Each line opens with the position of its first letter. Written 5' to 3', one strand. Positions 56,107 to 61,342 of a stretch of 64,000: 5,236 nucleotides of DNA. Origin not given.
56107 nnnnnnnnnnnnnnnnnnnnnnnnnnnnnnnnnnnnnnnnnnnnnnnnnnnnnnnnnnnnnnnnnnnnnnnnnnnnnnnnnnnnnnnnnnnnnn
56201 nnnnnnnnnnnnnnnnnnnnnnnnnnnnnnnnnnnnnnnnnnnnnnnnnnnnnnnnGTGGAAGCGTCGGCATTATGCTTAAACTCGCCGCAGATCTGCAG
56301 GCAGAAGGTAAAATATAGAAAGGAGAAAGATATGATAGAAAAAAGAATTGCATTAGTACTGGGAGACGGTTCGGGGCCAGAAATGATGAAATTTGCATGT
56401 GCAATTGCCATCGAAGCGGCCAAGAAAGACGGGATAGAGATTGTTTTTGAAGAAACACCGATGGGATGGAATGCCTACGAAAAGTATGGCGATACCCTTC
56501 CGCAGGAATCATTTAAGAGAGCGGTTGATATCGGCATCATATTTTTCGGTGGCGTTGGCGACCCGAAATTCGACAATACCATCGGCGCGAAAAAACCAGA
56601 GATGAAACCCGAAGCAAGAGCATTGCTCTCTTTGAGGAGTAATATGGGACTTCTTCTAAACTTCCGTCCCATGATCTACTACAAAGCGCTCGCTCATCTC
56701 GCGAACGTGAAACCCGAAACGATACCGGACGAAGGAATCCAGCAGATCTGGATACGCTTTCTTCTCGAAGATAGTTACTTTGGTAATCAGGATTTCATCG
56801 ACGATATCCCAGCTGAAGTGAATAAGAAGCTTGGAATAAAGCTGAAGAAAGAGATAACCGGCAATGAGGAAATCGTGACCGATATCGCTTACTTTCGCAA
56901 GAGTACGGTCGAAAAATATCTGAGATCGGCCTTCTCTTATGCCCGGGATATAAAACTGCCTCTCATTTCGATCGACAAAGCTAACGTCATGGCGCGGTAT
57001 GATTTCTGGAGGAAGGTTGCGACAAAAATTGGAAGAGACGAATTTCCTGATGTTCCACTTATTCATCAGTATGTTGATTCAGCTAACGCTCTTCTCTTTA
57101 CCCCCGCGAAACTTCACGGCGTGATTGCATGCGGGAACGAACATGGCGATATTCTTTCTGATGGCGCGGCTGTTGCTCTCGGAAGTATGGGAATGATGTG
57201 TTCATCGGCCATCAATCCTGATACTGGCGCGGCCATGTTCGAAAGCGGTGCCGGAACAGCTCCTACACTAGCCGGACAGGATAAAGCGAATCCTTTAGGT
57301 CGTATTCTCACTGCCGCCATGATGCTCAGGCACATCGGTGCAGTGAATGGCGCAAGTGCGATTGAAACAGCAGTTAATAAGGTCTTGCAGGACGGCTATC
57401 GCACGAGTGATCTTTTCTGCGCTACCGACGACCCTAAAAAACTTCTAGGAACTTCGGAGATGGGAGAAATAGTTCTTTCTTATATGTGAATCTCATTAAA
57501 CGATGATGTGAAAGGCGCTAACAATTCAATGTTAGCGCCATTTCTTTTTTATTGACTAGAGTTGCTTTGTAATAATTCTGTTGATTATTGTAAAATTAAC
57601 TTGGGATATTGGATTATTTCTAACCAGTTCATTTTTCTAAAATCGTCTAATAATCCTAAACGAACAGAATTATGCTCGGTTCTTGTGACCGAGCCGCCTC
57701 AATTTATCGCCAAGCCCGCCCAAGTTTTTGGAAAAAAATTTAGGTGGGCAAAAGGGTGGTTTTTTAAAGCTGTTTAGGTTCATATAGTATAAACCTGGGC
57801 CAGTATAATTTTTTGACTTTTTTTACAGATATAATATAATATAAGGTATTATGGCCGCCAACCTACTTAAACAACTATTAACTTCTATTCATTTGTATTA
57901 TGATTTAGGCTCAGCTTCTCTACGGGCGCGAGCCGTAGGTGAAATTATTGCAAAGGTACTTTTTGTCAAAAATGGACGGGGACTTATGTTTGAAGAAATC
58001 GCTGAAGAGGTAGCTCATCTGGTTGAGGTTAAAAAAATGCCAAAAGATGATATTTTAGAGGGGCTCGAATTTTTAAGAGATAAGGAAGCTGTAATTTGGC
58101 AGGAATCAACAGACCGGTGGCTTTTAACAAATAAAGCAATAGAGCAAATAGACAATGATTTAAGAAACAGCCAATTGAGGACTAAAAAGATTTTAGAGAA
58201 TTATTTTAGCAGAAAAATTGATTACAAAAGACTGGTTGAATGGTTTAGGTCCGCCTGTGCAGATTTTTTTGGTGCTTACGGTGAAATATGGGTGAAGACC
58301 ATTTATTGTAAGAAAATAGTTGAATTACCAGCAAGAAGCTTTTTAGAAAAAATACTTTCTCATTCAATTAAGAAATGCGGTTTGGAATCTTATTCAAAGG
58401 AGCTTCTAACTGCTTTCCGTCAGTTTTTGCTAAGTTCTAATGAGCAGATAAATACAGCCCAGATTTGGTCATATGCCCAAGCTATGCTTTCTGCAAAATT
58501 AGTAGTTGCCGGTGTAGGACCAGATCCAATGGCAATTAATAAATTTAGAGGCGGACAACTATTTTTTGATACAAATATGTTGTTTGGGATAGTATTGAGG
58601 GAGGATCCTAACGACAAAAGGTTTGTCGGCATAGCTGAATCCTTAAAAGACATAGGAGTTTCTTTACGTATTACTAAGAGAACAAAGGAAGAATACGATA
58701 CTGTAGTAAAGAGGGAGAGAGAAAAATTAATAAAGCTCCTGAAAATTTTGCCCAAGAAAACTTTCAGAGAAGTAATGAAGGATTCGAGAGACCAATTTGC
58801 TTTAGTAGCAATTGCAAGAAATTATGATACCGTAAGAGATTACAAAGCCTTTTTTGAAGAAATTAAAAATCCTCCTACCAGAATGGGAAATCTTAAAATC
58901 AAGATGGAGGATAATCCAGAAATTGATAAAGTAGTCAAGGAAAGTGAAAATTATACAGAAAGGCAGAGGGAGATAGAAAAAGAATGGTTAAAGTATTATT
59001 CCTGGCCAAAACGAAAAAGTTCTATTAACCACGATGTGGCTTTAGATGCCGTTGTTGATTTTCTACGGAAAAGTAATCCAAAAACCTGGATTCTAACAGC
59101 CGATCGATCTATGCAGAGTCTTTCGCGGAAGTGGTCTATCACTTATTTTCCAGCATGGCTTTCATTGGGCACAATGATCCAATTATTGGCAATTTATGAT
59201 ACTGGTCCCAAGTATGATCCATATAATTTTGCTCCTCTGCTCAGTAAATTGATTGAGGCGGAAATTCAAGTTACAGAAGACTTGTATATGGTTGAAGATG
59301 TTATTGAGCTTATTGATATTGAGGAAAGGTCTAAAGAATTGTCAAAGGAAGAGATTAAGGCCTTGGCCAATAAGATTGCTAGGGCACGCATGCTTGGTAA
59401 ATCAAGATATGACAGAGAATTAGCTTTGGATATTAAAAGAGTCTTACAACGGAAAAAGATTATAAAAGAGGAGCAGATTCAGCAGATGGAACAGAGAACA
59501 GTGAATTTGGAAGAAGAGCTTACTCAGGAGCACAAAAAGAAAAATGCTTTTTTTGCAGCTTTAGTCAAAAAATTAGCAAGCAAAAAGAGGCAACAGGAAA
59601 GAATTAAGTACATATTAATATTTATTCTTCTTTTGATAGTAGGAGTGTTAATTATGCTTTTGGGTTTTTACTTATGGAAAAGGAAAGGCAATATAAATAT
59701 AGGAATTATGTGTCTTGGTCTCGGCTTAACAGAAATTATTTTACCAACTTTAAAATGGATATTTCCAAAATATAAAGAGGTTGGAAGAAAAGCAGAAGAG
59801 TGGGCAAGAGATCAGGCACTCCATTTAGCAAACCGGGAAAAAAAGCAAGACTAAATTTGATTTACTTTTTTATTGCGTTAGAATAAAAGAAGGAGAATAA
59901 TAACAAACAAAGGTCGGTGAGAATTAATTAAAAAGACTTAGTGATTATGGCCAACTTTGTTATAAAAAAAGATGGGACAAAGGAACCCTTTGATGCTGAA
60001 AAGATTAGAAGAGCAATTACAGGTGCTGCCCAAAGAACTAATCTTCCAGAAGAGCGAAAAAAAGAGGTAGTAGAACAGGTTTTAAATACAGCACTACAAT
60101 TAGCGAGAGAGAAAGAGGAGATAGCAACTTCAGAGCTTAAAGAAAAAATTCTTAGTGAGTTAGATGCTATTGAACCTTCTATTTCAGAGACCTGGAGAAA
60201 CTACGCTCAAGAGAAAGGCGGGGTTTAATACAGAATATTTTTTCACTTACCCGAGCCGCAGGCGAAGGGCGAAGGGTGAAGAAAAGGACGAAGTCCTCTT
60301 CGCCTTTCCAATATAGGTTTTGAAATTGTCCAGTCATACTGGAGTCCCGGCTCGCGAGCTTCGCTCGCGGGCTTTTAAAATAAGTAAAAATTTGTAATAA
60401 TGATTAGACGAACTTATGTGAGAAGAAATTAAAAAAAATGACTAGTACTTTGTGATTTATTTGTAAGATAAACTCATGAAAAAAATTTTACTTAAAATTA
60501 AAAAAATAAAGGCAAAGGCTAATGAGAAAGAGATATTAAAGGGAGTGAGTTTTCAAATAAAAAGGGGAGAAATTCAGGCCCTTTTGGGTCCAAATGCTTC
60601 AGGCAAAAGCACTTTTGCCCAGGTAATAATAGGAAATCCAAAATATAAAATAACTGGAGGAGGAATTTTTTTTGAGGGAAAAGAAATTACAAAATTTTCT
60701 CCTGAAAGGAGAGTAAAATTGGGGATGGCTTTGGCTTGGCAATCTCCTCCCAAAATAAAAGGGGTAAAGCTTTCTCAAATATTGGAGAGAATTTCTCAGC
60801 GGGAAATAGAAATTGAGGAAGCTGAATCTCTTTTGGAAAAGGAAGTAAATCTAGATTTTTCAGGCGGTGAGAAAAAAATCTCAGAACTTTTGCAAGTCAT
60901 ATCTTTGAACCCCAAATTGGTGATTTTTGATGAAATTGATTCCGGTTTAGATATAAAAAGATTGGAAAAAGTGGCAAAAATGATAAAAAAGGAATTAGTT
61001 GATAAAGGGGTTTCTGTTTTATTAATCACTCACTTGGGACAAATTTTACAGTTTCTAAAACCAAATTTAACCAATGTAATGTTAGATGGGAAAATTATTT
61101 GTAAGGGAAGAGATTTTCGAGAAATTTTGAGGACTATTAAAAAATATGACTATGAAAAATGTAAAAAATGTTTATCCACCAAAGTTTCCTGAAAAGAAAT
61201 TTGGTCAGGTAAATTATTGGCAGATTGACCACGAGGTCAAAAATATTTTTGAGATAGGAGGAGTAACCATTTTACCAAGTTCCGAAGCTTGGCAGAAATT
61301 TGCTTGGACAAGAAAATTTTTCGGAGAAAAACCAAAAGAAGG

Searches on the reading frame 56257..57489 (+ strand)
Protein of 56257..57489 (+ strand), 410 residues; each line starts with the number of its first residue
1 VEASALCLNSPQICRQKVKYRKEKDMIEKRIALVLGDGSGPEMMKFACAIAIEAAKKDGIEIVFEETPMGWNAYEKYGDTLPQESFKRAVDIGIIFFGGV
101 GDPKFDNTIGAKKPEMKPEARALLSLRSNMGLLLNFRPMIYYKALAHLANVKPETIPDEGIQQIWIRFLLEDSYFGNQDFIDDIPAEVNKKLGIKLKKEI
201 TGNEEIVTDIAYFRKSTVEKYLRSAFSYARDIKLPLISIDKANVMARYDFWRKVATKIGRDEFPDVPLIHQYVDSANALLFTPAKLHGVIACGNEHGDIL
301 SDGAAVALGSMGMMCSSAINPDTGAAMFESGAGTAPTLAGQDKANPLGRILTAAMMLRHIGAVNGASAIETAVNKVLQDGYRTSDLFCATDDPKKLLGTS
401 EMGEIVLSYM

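Call 54: search_protein_families(library=pfam, max_evalue=0.0001, proteins=[window:56257-57489:+])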
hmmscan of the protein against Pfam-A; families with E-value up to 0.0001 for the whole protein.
window:56257-57489:+ (410 aa): 1 family
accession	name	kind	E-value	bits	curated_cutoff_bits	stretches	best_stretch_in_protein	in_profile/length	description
PF00180.25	Iso_dh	-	7.1e-86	289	27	1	31-406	2-348/348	Isocitrate/isopropylmalate dehydrogenase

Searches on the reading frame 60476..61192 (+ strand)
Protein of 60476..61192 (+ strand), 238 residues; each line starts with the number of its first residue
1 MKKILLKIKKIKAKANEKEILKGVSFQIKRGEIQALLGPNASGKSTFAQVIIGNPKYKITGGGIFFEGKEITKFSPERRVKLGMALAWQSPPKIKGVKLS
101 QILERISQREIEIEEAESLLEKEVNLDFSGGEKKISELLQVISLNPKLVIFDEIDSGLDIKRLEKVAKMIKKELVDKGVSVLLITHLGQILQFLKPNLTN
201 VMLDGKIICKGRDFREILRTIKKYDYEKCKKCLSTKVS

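Call 54: search_protein_families(library=pfam, max_evalue=0.0001, proteins=[window:60476-61192:+])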
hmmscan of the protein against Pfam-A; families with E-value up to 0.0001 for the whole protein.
window:60476-61192:+ (238 aa): 3 families
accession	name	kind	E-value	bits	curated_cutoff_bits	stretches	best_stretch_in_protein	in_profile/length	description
PF00005.33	ABC_tran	-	3.9e-17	63.6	25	1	21-153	1-134/137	ABC transporter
PF13304.12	AAA_21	-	6.1e-10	40.1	27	1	119-186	229-298/304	AAA domain, putative AbiEii toxin, Type IV TA system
PF02463.25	SMC_N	-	3.2e-09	37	40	1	105-191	126-202/220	RecF/RecN/SMC N terminal domain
